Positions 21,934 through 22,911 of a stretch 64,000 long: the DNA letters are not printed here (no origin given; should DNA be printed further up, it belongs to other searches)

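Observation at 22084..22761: Rnl2-family ATP-dependent RNA ligase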

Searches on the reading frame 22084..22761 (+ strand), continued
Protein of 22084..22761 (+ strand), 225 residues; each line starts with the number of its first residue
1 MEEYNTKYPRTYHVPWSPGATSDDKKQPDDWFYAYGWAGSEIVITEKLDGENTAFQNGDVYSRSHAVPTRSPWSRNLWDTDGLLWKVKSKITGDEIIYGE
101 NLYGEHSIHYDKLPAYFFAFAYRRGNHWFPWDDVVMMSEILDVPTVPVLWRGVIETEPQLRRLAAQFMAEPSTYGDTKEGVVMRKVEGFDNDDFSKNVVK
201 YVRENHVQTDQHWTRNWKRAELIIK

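Call 19: fold_search(model_id=the predicted structure, library=pdb)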
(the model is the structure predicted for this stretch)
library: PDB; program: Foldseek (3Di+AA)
matches with E <= 10: 456; with E <= 0.001: 35
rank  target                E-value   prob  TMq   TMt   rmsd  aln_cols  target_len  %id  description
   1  3qwu_A                4.5e-07  1.00  0.55  0.36   4.5       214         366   19  Putative ATP-dependent DNA ligase from Aquifex aeolicus. (released 2011-03-16)
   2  3qwu_B                8.9e-07  1.00  0.54  0.36   4.6       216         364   19  Putative ATP-dependent DNA ligase from Aquifex aeolicus. (released 2011-03-16)
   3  2vug_A                1.3e-06  1.00  0.53  0.34   5.3       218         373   16  The structure of an archaeal homodimeric RNA ligase (released 2008-06-03)
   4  8uce_A                1.7e-06  1.00  0.54  0.34   4.9       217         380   17  Thermophilic RNA Ligase from Palaeococcus pacificus + AMP (released 2024-02-21)
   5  8ucg_A                2.9e-06  1.00  0.54  0.33   5.0       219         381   16  Thermophilic RNA Ligase from Palaeococcus pacificus K92A (released 2024-02-21)
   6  8uch                  3.1e-06  1.00  0.54  0.34   4.8       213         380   18  Thermophilic RNA Ligase from Palaeococcus pacificus K92A + ATP (released 2024-02-21)
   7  8ucf                  3.2e-06  1.00  0.54  0.34   5.0       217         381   16  Thermophilic RNA Ligase from Palaeococcus pacificus K238G (released 2024-02-21)
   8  8uci_B                3.7e-06  1.00  0.54  0.34   5.0       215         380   18  Thermophilic RNA Ligase from Palaeococcus pacificus K238G + AMP (released 2024-02-21)
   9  8uce_B                3.9e-06  1.00  0.54  0.34   4.8       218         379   16  Thermophilic RNA Ligase from Palaeococcus pacificus + AMP (released 2024-02-21)
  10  8ucg_B                4.4e-06  1.00  0.54  0.34   4.8       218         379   16  Thermophilic RNA Ligase from Palaeococcus pacificus K92A (released 2024-02-21)
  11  1xdn                  5.3e-06  1.00  0.59  0.51   7.2       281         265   16  High resolution crystal structure of an editosome enzyme from trypanosoma brucei: RNA editing ligase 1 (released 2004-12-07)
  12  5d1o_B                6.0e-06  1.00  0.55  0.35   5.2       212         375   17  Archaeal ATP-dependent RNA ligase - form 1 (released 2016-03-09)
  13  5d1o_A                9.8e-06  1.00  0.55  0.35   5.4       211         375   18  Archaeal ATP-dependent RNA ligase - form 1 (released 2016-03-09)
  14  6vt9                  1.5e-05  1.00  0.54  0.38   8.7       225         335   14  Naegleria gruberi RNA ligase E227A mutant with ATP and Mn (released 2020-04-08)
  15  9qw7_A                2.2e-05  1.00  0.55  0.36   5.9       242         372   14  The crystal structure of the adenyly transferase domain of Candida glabrata tRNA ligase (released 2025-09-17)
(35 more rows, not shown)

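Call 25: find_encoding_contigs(protein=window:22084-22761:+, flank=6000, max_places=4)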
Protein window:22084-22761:+ (225 aa): 3 contigs read that carry it; 2 places shown.
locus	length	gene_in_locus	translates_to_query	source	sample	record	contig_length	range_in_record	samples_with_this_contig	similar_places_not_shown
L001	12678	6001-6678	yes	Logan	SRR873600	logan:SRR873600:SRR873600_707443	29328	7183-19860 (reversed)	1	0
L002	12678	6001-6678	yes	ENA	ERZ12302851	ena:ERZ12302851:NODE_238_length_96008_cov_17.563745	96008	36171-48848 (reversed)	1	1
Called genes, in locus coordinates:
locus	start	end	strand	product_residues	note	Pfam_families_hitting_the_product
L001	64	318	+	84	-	PF10902:WYL_2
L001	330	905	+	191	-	PF01226:Form_Nir_trans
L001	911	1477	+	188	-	-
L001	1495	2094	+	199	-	-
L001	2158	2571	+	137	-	PF10902:WYL_2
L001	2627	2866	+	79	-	-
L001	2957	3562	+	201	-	PF01346:FKBP_N, PF00254:FKBP_C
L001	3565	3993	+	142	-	-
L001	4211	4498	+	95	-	-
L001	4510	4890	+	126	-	-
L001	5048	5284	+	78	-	-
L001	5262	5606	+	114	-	-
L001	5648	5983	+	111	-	-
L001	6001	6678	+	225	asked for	PF09414:RNA_ligase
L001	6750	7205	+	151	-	-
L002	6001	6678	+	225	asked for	PF09414:RNA_ligase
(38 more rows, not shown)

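Call 26: find_encoding_contigs(protein=P0011, flank=6000, max_places=3)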
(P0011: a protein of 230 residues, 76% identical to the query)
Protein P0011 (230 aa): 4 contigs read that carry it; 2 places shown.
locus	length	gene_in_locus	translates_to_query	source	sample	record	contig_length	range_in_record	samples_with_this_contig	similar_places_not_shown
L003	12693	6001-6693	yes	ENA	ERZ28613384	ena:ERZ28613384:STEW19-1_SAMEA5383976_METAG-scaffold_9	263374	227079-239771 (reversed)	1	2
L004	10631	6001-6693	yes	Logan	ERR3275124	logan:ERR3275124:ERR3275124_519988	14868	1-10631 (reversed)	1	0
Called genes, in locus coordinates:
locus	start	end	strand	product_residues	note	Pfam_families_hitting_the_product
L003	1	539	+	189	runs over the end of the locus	-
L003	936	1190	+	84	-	PF10902:WYL_2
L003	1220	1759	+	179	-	PF01226:Form_Nir_trans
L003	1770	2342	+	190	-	-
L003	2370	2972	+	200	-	-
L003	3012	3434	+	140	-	PF10902:WYL_2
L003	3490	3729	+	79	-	-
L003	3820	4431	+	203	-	PF01346:FKBP_N, PF00254:FKBP_C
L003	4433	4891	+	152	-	PF01467:CTP_transf_like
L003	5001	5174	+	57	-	-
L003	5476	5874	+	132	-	-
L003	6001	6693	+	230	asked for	PF09414:RNA_ligase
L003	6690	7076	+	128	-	-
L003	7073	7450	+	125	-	-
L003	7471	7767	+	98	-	-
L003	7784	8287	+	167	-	-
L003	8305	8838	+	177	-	PF13521:AAA_28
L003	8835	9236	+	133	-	-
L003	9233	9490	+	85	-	-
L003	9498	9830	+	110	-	-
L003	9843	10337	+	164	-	-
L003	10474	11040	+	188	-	-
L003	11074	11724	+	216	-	-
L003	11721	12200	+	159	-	-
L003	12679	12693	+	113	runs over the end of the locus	-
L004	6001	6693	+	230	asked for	PF09414:RNA_ligase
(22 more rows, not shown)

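Call 29: find_encoding_contigs(protein=P0112, flank=6000, max_places=2)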
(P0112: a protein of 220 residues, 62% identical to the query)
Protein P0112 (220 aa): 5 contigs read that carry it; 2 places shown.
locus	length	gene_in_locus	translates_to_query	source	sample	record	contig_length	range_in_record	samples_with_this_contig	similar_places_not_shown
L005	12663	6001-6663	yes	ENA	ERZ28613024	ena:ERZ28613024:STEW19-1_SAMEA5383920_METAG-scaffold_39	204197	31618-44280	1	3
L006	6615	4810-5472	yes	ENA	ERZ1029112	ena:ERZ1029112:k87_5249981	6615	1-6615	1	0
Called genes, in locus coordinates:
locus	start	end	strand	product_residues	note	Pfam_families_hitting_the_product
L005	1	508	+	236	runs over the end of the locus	PF00149:Metallophos, PF12850:Metallophos_2 (weak)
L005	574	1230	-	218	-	-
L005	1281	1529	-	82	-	-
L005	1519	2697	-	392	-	-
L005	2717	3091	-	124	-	-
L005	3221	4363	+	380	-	PF00004:AAA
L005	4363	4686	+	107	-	-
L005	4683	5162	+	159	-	PF25176:DUF7831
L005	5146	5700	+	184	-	-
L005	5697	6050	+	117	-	-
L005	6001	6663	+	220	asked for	PF09414:RNA_ligase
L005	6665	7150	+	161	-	-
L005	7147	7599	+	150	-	-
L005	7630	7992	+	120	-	-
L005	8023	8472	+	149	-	-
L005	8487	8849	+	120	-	-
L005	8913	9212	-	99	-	-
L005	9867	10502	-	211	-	-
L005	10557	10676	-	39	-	-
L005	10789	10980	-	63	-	-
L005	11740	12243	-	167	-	-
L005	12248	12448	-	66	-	-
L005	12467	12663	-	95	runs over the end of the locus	-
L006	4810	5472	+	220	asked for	PF09414:RNA_ligase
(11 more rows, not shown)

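Call 30: find_encoding_contigs(protein=P0079, flank=6000, max_places=2)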
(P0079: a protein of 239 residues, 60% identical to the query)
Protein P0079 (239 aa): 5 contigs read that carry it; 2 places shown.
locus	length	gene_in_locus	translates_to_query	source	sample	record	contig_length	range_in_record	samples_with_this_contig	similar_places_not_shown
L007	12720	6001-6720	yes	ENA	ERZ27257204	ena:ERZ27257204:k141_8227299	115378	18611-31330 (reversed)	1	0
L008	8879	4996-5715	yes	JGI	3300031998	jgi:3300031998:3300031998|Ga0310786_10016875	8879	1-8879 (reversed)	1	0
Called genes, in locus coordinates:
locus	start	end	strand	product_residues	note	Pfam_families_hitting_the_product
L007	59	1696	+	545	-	PF11443:DUF2828, PF25043:DUF7788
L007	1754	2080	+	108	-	-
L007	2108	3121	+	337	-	-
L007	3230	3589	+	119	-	-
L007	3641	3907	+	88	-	-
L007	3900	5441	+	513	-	PF21189:PHA02142 (faint)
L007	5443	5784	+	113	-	-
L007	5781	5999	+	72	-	-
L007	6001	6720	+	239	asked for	PF09414:RNA_ligase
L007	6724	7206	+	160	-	-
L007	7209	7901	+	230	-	PF09414:RNA_ligase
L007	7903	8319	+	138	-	-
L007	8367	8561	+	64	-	-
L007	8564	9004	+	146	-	-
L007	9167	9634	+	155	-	-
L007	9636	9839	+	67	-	-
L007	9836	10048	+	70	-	-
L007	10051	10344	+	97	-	-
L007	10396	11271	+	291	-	PF06067:DUF932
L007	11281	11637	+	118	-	-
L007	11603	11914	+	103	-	-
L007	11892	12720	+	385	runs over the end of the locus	PF01966:HD, PF13671:AAA_33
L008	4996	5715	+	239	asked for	PF09414:RNA_ligase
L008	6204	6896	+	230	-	PF09414:RNA_ligase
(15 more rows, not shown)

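Call 39: find_related_loci(query=A1, collection=genome_contigs, flank=5000)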
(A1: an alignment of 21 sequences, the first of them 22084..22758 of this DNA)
Query A1 (225 aa) in genome_contigs; peptide patterns used: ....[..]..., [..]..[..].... (x = any residue, [..] = any of these).
600 stretches matched a pattern (row limit reached: there are more); 577 encode a relative of the query (tblastn E <= 1e-3); the best 80 are kept; 80 distinct loci.
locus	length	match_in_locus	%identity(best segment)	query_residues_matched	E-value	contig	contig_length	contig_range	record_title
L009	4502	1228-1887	58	5-223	5e-81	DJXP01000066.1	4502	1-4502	MAG TPA_asm: Clostridiales bacterium UBA7001 UBA7001_contig_130796, whole genome shotgun sequence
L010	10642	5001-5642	50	7-224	3e-65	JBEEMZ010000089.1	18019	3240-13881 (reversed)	MAG: Bacteroidota bacterium isolate comocreek_2019_sw_WHONDRS-S19S_0026_F_bin.4 scaffold_109, whole genome shotgun seque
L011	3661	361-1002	49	7-222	3e-65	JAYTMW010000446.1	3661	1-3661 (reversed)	MAG: Saprospiraceae bacterium isolate GFS_3826 GFS_3826_445, whole genome shotgun sequence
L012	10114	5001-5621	48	7-222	2e-64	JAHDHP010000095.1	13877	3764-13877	MAG: Bacteroidetes bacterium isolate MAG-72 RZ_12643, whole genome shotgun sequence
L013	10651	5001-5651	48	5-222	7e-64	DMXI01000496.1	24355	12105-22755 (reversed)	MAG TPA_asm: Microscillaceae bacterium isolate UBA11690 contig_4065, whole genome shotgun sequence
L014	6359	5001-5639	48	1-222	2e-63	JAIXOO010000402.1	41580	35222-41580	MAG: Saprospiraceae bacterium isolate C1_MAG_00026 C1_MAG_00026_000000000401, whole genome shotgun sequence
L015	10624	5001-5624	48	6-222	3e-63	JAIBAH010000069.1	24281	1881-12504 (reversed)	MAG: Bacteroidia bacterium isolate SSF10 NODE_39739_length_24281_cov_7.441252, whole genome shotgun sequence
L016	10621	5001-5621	48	7-222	1e-62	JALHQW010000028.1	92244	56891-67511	MAG: Saprospiraceae bacterium isolate maxbin.051 c_000000001476, whole genome shotgun sequence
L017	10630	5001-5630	48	5-223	3e-62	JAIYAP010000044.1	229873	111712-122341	MAG: Saprospiraceae bacterium isolate E1_MAG_00004 pond_E1_MAG_00004_000000000083, whole genome shotgun sequence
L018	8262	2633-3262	48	4-222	5e-62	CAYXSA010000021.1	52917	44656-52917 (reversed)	MAG TPA_asm: uncultured Saprospiraceae bacterium isolate SRP329715_co2_197 genome assembly, contig: NODE_1273_length_529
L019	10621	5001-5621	49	7-222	6e-62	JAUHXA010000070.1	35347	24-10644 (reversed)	MAG: Bacteroidia bacterium isolate 2_bin.42 NODE_882_length_35347_cov_52.118171, whole genome shotgun sequence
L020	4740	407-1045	46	1-222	4e-62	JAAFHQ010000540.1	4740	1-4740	MAG: Chitinophagales bacterium isolate bin81.metabat.ball.237 WN_Chitinophagales_8_scaffold_540, whole genome shotgun se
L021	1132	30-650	48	7-222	7e-66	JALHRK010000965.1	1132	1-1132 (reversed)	MAG: Saprospiraceae bacterium isolate maxbin.128_sub c_000000322523, whole genome shotgun sequence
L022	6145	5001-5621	47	7-222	4e-61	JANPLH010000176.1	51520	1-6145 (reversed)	MAG: Saprospiraceae bacterium isolate VAR_61_concoct_332 VAR_61_k141_2496241, whole genome shotgun sequence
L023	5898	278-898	47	7-222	2e-60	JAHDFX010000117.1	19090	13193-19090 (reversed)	MAG: Saprospiraceae bacterium isolate MAG-32 RZ_8151, whole genome shotgun sequence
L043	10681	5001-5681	41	1-222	5e-52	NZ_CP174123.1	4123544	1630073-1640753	Providencia sp. PAZ2 chromosome, complete genome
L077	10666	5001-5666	40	5-222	2e-49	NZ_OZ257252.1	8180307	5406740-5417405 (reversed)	MAG: Runella sp. isolate 36c231c8-18b0-4227-8474-b548aa5d6567 chromosome 1, complete sequence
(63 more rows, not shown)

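Call 44: search_protein_families(library=pfam, proteins=[L077:5680-6789:+, L077:4992-5705:+, L043:5001-5681:+, L007:7209-7898:+, L007:3900-5438:+], max_evalue=0.01)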
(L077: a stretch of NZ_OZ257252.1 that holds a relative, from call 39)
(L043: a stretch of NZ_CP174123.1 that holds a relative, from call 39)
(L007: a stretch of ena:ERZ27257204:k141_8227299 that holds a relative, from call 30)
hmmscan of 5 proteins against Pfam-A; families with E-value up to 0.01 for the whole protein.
L077:5680-6789:+ (370 aa): 3 families
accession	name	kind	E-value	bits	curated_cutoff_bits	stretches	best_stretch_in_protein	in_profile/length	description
PF13671.12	AAA_33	-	4.6e-25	89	27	1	229-358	1-143/143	AAA domain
PF08433.16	KTI12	-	3.4e-05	23.9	22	1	231-358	5-140/271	Chromatin associated protein KTI12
PF01966.28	HD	-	0.00029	21.6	22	1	42-133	2-88/116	HD domain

L077:4992-5705:+ (238 aa): 1 family
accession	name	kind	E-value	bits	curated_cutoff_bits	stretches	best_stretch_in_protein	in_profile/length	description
PF09414.15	RNA_ligase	-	1.3e-27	97.4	27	1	39-205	3-171/171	RNA ligase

L043:5001-5681:+ (227 aa): 1 family
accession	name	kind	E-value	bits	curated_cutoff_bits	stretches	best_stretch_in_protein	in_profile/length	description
PF09414.15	RNA_ligase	-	1.2e-26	94.3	27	1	39-207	2-171/171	RNA ligase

L007:7209-7898:+ (230 aa): 1 family
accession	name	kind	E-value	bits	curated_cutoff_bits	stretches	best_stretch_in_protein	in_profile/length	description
PF09414.15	RNA_ligase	-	4.6e-10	40.3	27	1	20-209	2-171/171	RNA ligase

L007:3900-5438:+ (513 aa): 1 family
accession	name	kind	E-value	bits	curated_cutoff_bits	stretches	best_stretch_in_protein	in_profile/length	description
PF21189.3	PHA02142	-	1.2e-07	32.5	27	1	16-65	1-51/92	PHA02142 OB-fold domain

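Call 48: search_dna_similar(query=L077:5680-6789:+, collection=phages, mode=protein, max_rows=40, max_evalue=0.00001)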
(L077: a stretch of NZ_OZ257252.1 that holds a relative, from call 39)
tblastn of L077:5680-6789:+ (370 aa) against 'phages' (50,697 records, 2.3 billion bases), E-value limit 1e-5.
Records with a match: 24; places in all: 24; records where one place covers at least 80% of the query: 1.
Best place of each record, by identity: <60% 24.
By first word of the organism name: Bacillus 21; uncultured 1; Clostridium 1; Bacteriophage 1.
By host as written in the record: Bacillus anthracis Sterne 8; Bacillus anthracis 6; - 2; Bacillus cereus 2; Bacillus cereus VKM B-370 2; Bacillus cohnii 2; Bacillus thuringiensis serovar kurstaki 1; [Clostridium] innocuum 1.
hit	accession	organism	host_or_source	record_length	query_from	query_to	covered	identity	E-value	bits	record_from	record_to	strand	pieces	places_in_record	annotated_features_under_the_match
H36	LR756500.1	uncultured phage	metagenomic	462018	22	368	94%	39.8%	1e-67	236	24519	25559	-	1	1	record has no annotation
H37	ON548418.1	Bacillus phage vB_BanS-Thrax2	Bacillus anthracis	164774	228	363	37%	33.6%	6e-9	64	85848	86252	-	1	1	polynucleotide kinase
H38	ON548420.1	Bacillus phage vB_BanS-Thrax4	Bacillus anthracis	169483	228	363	37%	33.6%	1e-8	63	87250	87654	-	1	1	polynucleotide kinase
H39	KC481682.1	Bacillus phage vB_BanS-Tsamsa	Bacillus anthracis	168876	228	363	37%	33.6%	2e-8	62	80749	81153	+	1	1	hypothetical protein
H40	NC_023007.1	Bacillus phage vB_BanS-Tsamsa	Bacillus anthracis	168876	228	363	37%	33.6%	2e-8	62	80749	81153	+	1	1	hypothetical protein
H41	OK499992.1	Bacillus phage vB_BanS_Nate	Bacillus anthracis Sterne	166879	228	363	37%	32.1%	2e-7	59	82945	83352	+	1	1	AAA family ATPase domain-containing protein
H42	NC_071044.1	Bacillus phage vB_BanS_Nate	Bacillus anthracis Sterne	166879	228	363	37%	32.1%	2e-7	59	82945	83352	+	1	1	ATPase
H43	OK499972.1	Bacillus phage vB_BanS_Chewbecca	Bacillus anthracis Sterne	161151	228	363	37%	32.1%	3e-7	59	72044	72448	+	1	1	AAA family ATPase domain-containing protein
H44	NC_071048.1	Bacillus phage vB_BanS_Chewbecca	Bacillus anthracis Sterne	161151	228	363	37%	32.1%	3e-7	59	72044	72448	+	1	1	polynucleotide kinase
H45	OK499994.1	Bacillus phage vB_BanS_Skywalker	Bacillus anthracis Sterne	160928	228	363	37%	32.1%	3e-7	59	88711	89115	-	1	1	AAA family ATPase domain-containing protein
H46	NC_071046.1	Bacillus phage vB_BanS_Skywalker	Bacillus anthracis Sterne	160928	228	363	37%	32.1%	3e-7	59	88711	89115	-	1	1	polynucleotide kinase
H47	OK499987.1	Bacillus phage vB_BanS_MrDarsey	Bacillus anthracis Sterne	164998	228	363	37%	32.1%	3e-7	59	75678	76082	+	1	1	AAA family ATPase domain-containing protein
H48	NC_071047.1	Bacillus phage vB_BanS_MrDarsey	Bacillus anthracis Sterne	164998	228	363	37%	32.1%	3e-7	59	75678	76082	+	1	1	polynucleotide kinase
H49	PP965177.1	Bacillus phage KoopaTroopa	Bacillus thuringiensis serovar kurstaki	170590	228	363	37%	32.1%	3e-7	59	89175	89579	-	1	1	HD-domain containing protein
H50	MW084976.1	Bacillus phage Kirov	Bacillus cereus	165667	230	363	36%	32.1%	6e-12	73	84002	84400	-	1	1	polynucleotide kinase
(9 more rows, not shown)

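Call 51: search_protein_families(library=pfam, proteins=[L077:2287-2826:+, L077:2822-3664:+, L077:3674-4693:-], max_evalue=0.01)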
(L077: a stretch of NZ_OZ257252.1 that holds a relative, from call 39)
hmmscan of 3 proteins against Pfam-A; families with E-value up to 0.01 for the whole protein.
L077:2287-2826:+ (180 aa): 1 family
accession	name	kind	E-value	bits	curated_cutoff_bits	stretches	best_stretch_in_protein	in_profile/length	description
PF01885.22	PTS_2-RNA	-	2.1e-54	184.7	26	1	3-169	2-176/177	RNA 2'-phosphotransferase, Tpt1 / KptA family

L077:2822-3664:+ (281 aa): 8 families
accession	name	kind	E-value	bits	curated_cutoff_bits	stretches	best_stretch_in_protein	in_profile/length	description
PF01230.28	HIT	-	3.2e-18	66.6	21.5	1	176-265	7-96/98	HIT domain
PF13489.12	Methyltransf_23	-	9.9e-11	42.1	27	1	33-112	23-119/164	Methyltransferase domain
PF13649.12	Methyltransf_25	-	9.8e-08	33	27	1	68-105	60-97/97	Methyltransferase domain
PF08242.18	Methyltransf_12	-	3.4e-07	31.3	30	1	69-106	62-97/98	Methyltransferase domain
PF08241.18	Methyltransf_11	-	1.1e-06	29.6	21.2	1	67-109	55-95/95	Methyltransferase domain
PF13847.12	Methyltransf_31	-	5.8e-05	23.2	27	0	66-110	67-110/145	Methyltransferase domain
PF11969.13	DcpS_C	-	6.6e-05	23.8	24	1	180-263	19-101/114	Scavenger mRNA decapping enzyme C-term binding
PF03848.20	TehB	-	0.00048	20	20.4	1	32-61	30-59/193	Tellurite resistance protein TehB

L077:3674-4693:- (339 aa): 2 families
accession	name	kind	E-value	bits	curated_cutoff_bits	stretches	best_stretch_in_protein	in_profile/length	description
PF06250.17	YhcG_C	-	6e-65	218.3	32.5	1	174-327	2-157/157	YhcG PDDEXK nuclease domain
PF17761.7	DUF1016_N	-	1.9e-42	145.1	32.8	1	16-151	1-136/137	DUF1016 N-terminal domain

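Call 53: find_related_loci(query=A1, collection=viral_contigs, flank=10000)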
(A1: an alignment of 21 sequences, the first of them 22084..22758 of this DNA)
Query A1 (225 aa) in viral_contigs; peptide patterns used: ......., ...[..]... (x = any residue, [..] = any of these).
258 stretches matched a pattern; 208 encode a relative of the query (tblastn E <= 1e-3); the best 80 are kept; 80 distinct loci.
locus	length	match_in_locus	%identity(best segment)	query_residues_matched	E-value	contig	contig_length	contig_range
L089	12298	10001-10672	76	1-224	2e-119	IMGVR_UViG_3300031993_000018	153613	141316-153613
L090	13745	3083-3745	60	1-223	4e-90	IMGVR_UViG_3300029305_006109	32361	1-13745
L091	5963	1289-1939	63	7-223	3e-87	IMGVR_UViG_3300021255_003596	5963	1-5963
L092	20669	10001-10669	59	1-223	7e-87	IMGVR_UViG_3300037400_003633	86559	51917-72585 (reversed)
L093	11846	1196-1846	62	7-223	4e-86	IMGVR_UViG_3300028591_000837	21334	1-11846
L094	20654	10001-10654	60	5-222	8e-86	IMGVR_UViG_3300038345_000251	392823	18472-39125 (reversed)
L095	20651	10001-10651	62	7-223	5e-85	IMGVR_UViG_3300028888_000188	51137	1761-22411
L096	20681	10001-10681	60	5-225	2e-84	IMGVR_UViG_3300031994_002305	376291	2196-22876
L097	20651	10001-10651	61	7-223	3e-84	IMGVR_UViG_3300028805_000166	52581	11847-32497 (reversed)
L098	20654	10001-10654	60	7-223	3e-84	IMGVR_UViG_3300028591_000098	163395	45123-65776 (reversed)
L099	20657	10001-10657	58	4-223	7e-84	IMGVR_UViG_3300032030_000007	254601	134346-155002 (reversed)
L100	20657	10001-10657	58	4-223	7e-84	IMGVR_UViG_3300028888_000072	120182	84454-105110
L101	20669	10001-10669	59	1-222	7e-84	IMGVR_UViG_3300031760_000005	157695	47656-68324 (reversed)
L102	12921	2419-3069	61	7-223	4e-84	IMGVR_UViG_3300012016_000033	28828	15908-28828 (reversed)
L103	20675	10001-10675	58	1-225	8e-83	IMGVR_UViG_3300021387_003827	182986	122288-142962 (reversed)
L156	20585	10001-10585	41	7-213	8e-38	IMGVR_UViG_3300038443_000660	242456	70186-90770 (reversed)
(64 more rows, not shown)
